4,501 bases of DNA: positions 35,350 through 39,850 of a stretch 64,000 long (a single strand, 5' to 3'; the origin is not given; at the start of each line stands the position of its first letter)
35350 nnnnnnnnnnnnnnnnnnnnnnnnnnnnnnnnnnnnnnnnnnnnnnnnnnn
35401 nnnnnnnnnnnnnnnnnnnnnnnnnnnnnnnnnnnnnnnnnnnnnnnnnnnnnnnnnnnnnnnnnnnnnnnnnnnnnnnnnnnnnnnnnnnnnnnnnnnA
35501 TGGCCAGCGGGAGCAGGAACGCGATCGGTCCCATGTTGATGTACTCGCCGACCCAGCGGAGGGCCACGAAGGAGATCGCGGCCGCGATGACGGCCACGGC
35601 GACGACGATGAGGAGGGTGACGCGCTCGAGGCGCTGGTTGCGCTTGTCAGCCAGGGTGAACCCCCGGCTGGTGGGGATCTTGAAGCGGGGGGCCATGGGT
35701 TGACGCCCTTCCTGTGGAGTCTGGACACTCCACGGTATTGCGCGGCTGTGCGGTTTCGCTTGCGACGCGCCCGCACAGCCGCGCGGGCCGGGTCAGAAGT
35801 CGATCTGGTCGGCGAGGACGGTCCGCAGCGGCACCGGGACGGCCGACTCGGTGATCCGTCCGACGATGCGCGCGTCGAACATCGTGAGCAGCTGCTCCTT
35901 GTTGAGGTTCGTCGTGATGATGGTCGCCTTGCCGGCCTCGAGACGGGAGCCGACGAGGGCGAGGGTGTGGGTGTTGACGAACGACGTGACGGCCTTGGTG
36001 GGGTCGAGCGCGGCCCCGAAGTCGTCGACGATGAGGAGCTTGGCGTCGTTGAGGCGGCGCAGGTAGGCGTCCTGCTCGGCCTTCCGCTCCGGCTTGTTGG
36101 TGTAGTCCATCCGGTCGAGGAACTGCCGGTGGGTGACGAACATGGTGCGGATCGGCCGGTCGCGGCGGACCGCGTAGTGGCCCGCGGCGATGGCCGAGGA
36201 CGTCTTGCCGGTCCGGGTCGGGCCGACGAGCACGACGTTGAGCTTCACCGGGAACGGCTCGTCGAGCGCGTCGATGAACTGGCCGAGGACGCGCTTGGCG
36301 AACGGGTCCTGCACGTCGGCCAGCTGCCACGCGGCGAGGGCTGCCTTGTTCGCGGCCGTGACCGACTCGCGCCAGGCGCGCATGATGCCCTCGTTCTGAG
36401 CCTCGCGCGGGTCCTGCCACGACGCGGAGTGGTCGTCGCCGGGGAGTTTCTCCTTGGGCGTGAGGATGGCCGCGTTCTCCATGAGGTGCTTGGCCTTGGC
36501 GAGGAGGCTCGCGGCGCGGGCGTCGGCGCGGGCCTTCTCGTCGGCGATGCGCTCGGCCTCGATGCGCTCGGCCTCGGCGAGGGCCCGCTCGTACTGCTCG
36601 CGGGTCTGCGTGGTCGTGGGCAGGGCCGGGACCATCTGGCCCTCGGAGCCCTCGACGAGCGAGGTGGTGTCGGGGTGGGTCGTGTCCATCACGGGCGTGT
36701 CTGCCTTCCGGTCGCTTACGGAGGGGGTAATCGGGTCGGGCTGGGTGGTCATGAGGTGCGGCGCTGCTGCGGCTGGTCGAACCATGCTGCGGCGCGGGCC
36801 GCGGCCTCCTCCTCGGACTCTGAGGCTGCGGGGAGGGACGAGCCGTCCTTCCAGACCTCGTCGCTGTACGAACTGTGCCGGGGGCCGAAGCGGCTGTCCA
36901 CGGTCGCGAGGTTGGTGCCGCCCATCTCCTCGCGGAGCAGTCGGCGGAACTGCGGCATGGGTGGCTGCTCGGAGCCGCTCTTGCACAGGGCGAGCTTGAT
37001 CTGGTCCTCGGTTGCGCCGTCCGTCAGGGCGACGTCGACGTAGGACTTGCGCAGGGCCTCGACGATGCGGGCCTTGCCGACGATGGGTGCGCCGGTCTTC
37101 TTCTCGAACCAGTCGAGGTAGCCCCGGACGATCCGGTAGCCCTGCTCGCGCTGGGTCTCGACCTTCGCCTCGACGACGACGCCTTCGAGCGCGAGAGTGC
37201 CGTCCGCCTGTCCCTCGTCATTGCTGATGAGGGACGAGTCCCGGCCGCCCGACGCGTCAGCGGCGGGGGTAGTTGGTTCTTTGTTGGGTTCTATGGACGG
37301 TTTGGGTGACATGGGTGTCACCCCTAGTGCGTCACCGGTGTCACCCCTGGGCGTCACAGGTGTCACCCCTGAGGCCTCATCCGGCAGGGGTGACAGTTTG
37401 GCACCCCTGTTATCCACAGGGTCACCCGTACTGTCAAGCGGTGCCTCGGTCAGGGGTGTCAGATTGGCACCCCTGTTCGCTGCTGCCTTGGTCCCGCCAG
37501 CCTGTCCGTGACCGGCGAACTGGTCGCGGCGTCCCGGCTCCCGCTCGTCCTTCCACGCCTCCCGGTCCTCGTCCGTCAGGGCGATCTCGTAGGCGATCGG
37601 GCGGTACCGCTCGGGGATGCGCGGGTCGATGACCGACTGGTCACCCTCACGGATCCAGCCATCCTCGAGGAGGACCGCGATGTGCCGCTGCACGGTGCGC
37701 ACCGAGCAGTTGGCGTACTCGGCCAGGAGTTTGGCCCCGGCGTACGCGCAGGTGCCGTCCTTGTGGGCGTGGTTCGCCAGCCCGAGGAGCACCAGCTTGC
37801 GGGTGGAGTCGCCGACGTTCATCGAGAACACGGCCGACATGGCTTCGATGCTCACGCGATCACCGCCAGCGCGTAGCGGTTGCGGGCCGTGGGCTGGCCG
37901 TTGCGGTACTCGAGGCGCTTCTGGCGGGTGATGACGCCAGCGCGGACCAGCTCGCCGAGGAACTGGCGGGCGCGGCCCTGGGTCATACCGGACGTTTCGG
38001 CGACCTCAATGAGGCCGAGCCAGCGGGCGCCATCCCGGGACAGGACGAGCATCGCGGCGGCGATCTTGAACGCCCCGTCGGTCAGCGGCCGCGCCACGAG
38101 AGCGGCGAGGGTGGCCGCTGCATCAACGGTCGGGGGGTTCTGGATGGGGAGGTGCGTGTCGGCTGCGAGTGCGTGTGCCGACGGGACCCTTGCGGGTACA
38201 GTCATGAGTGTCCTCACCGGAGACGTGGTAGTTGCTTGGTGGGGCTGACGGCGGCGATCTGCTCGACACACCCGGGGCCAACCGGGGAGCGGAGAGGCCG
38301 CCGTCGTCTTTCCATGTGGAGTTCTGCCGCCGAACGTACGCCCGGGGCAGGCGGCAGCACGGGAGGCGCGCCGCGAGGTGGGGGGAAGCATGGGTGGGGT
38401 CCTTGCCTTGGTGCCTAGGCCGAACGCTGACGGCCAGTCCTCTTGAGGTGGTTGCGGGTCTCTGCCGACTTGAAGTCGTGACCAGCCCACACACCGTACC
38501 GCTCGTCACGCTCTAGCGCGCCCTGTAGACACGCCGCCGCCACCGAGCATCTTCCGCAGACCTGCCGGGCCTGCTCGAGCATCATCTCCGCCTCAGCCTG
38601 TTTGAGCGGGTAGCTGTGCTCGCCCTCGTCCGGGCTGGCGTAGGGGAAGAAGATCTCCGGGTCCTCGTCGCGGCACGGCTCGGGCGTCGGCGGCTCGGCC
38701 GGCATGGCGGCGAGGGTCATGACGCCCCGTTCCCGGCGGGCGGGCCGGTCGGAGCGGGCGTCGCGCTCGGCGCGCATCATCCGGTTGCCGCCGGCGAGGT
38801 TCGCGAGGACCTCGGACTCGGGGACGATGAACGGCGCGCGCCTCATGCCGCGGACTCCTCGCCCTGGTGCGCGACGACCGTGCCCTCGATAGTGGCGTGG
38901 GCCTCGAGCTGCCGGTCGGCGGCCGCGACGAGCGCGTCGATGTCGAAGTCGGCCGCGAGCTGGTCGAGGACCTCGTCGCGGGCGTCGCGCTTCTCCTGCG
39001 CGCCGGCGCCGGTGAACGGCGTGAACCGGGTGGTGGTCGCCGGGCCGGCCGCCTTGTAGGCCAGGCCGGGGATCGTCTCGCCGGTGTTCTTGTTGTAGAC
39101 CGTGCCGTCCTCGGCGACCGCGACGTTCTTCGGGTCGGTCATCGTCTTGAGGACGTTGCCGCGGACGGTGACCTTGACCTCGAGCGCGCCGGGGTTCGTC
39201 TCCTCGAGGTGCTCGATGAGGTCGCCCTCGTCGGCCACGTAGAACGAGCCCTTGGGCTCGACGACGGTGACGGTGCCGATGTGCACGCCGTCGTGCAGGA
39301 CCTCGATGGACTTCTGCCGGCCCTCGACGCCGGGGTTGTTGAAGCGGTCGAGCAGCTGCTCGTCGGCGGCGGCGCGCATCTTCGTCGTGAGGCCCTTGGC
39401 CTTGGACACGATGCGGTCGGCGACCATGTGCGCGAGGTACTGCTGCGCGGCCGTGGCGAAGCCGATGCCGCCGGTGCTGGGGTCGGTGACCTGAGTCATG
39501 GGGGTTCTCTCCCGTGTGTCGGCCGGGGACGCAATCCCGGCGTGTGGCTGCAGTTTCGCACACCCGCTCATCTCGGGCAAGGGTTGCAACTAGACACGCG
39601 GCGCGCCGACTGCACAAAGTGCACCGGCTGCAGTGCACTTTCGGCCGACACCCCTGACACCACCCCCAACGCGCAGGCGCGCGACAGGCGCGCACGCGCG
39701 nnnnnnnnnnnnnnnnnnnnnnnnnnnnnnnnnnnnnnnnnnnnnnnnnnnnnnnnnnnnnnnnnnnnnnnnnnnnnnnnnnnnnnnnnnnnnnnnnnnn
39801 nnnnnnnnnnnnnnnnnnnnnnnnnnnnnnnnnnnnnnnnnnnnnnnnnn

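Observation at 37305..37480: Iteron cluster embedded in the replication-initiator gene (candidate origin)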

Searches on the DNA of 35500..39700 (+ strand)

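Call 7: search_dna_similar(query=window:35500-39700:+, collection=phages, mode=distant, max_rows=25)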
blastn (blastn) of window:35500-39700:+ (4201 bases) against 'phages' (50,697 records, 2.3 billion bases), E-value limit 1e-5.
Records with a match: 6; places in all: 6; records where one place covers at least 80% of the query: 0.
Best place of each record, by identity: 80-90% 1; 60-80% 5.
By first word of the organism name: Arthrobacter 4; Bifidobacterium 2.
By host as written in the record: Arthrobacter globiformis B-2979 4; Bifidobacterium thermophilum 94004 1; Bifidobacterium thermophilum MBT94004 1.
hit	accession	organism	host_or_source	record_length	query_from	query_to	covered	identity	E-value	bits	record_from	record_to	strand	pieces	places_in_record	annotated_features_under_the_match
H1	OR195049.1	Arthrobacter phage RedFox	Arthrobacter globiformis B-2979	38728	2186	2296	3%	73.7%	1e-6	64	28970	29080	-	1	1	46: helix-turn-helix DNA binding domain protein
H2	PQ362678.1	Arthrobacter phage Juno112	Arthrobacter globiformis B-2979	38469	2186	2296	3%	73.7%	1e-6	64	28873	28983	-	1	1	45: helix-turn-helix DNA binding domain protein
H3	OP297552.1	Arthrobacter phage Renna12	Arthrobacter globiformis B-2979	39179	2189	2296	3%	74.3%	4e-7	64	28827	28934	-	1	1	45: helix-turn-helix DNA binding domain protein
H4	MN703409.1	Arthrobacter phage LittleTokyo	Arthrobacter globiformis B-2979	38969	2189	2296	3%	73.9%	1e-6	63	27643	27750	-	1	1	44: helix-turn-helix DNA binding domain protein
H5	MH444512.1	Bifidobacterium phage PMBT6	Bifidobacterium thermophilum 94004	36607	1801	1881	2%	81.7%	9e-9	71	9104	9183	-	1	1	HTH domain-containing protein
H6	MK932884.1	Bifidobacterium phage PMBT6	Bifidobacterium thermophilum MBT94004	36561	1801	1881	2%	79.3%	5e-6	62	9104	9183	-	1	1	HTH domain-containing protein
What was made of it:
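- Tried and rejected: None in the cultured-phage collection except the short PMBT6 repeat match (call 7).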

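Call 9: get_annotated_region(hit=H5, flank=3000)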
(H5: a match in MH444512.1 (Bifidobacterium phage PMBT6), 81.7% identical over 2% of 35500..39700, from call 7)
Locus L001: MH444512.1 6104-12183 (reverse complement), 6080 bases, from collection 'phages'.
description: Bifidobacterium phage PMBT6, complete genome.
organism: Bifidobacterium phage PMBT6 (NCBI taxid 2576879)
taxonomy: Viruses; Duplodnaviria; Heunggongvirae; Uroviricota; Caudoviricetes
host: Bifidobacterium thermophilum 94004; source: human gut; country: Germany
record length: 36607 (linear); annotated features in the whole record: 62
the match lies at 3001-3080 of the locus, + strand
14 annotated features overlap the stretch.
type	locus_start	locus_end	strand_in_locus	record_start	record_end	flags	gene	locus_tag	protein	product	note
CDS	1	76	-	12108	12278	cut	-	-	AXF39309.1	hypothetical protein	-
CDS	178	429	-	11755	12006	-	-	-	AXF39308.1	hypothetical protein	-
CDS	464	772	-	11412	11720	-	-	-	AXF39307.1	hypothetical protein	-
CDS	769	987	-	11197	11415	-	-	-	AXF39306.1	hypothetical protein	-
CDS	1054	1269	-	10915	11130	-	-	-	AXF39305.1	hypothetical protein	-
CDS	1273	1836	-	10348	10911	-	-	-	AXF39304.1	oligoribonuclease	-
CDS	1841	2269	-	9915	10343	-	-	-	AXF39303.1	restriction endonuclease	-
CDS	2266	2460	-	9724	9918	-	-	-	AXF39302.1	hypothetical protein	-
CDS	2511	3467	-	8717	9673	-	-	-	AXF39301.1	HTH domain-containing protein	-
CDS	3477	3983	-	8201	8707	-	-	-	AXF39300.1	single-stranded DNA-binding protein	-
CDS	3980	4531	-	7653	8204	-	-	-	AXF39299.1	hypothetical protein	-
CDS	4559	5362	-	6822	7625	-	-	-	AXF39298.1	antirepressor protein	-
CDS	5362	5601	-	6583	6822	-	-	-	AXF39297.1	hypothetical protein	-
CDS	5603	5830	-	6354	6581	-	-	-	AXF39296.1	hypothetical protein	-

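Call 88: search_rna_families(source=window, start=36500, end=38300, threshold=evalue, max_evalue=1)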
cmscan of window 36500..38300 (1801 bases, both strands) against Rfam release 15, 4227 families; matches with E-value up to 1: 0.
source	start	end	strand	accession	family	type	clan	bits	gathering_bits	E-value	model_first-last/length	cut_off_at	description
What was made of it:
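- No Rfam family matches (call 88).
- Tried and rejected: None found (call 88).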

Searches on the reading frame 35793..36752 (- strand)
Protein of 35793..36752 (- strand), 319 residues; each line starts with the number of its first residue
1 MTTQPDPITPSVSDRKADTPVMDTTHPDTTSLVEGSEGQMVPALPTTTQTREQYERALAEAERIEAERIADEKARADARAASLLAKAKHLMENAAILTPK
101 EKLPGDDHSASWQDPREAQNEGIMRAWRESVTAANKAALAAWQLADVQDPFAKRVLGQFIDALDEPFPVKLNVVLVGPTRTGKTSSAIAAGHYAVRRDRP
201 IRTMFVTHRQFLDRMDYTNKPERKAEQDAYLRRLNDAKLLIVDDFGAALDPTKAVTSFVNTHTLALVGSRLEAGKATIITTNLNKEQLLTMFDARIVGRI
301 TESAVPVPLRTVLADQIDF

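Call 4: search_protein_families(library=pfam, proteins=[window:35793-36752:-], max_evalue=0.01)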
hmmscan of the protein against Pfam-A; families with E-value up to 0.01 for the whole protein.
window:35793-36752:- (319 aa): 2 families
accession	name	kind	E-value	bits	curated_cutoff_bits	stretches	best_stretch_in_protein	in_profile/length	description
PF01695.23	IstB_IS21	-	7.6e-10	39.1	24.1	1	170-291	92-202/238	IstB-like ATP binding protein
PF00308.24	Bac_DnaA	-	0.00015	22.4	23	1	174-301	38-156/162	Bacterial DnaA ATPAse domain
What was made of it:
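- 35793..36752 (-): DnaC/IstB-like AAA+ helicase-loader gene (319 aa). Its ATG overlaps the initiator's TGA (ATGA). Pfam IstB_IS21, E 8e-10 (call 4).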

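Call 35: search_protein_families(library=phrogs, proteins=[window:35793-36752:-], max_evalue=0.001)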
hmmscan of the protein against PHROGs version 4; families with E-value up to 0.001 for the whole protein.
window:35793-36752:- (319 aa): 5 families
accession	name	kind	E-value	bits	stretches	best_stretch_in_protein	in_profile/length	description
phrog_50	-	DNA, RNA and nucleotide metabolism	2.8e-27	97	1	153-304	357-497/570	DnaC-like helicase loader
phrog_3277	-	DNA, RNA and nucleotide metabolism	2.1e-14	54.7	1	171-308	11-146/168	DnaC-like helicase loader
phrog_15321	-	unknown function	1.8e-08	35.5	1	234-302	5-74/93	-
phrog_27475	-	unknown function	2e-06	27.5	1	172-247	444-515/599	-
phrog_26922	-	DNA, RNA and nucleotide metabolism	2.9e-06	28.8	1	232-304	7-74/92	DnaC-like helicase loader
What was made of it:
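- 35793..36752 (-): PHROG 'DnaC-like helicase loader', E 3e-27 (call 35).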

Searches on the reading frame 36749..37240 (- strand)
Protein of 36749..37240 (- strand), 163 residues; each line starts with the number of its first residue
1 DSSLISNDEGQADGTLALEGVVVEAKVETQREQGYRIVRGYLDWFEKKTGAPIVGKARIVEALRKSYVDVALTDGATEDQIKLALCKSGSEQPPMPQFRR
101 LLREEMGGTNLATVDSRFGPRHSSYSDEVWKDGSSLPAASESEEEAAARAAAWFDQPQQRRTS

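Call 59: search_protein_families(library=pfam, proteins=[window:36749-37240:-], max_evalue=0.1)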
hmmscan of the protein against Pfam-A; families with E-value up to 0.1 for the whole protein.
window:36749-37240:- (163 aa): 0 families
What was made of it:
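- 36926..37153 (-): Coding region for the C-terminal four-helix domain (residues 235-310). This is the presumed partner- or loader-binding module. It has no Pfam match (call 59).
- Tried and rejected: No Pfam match (call 59).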
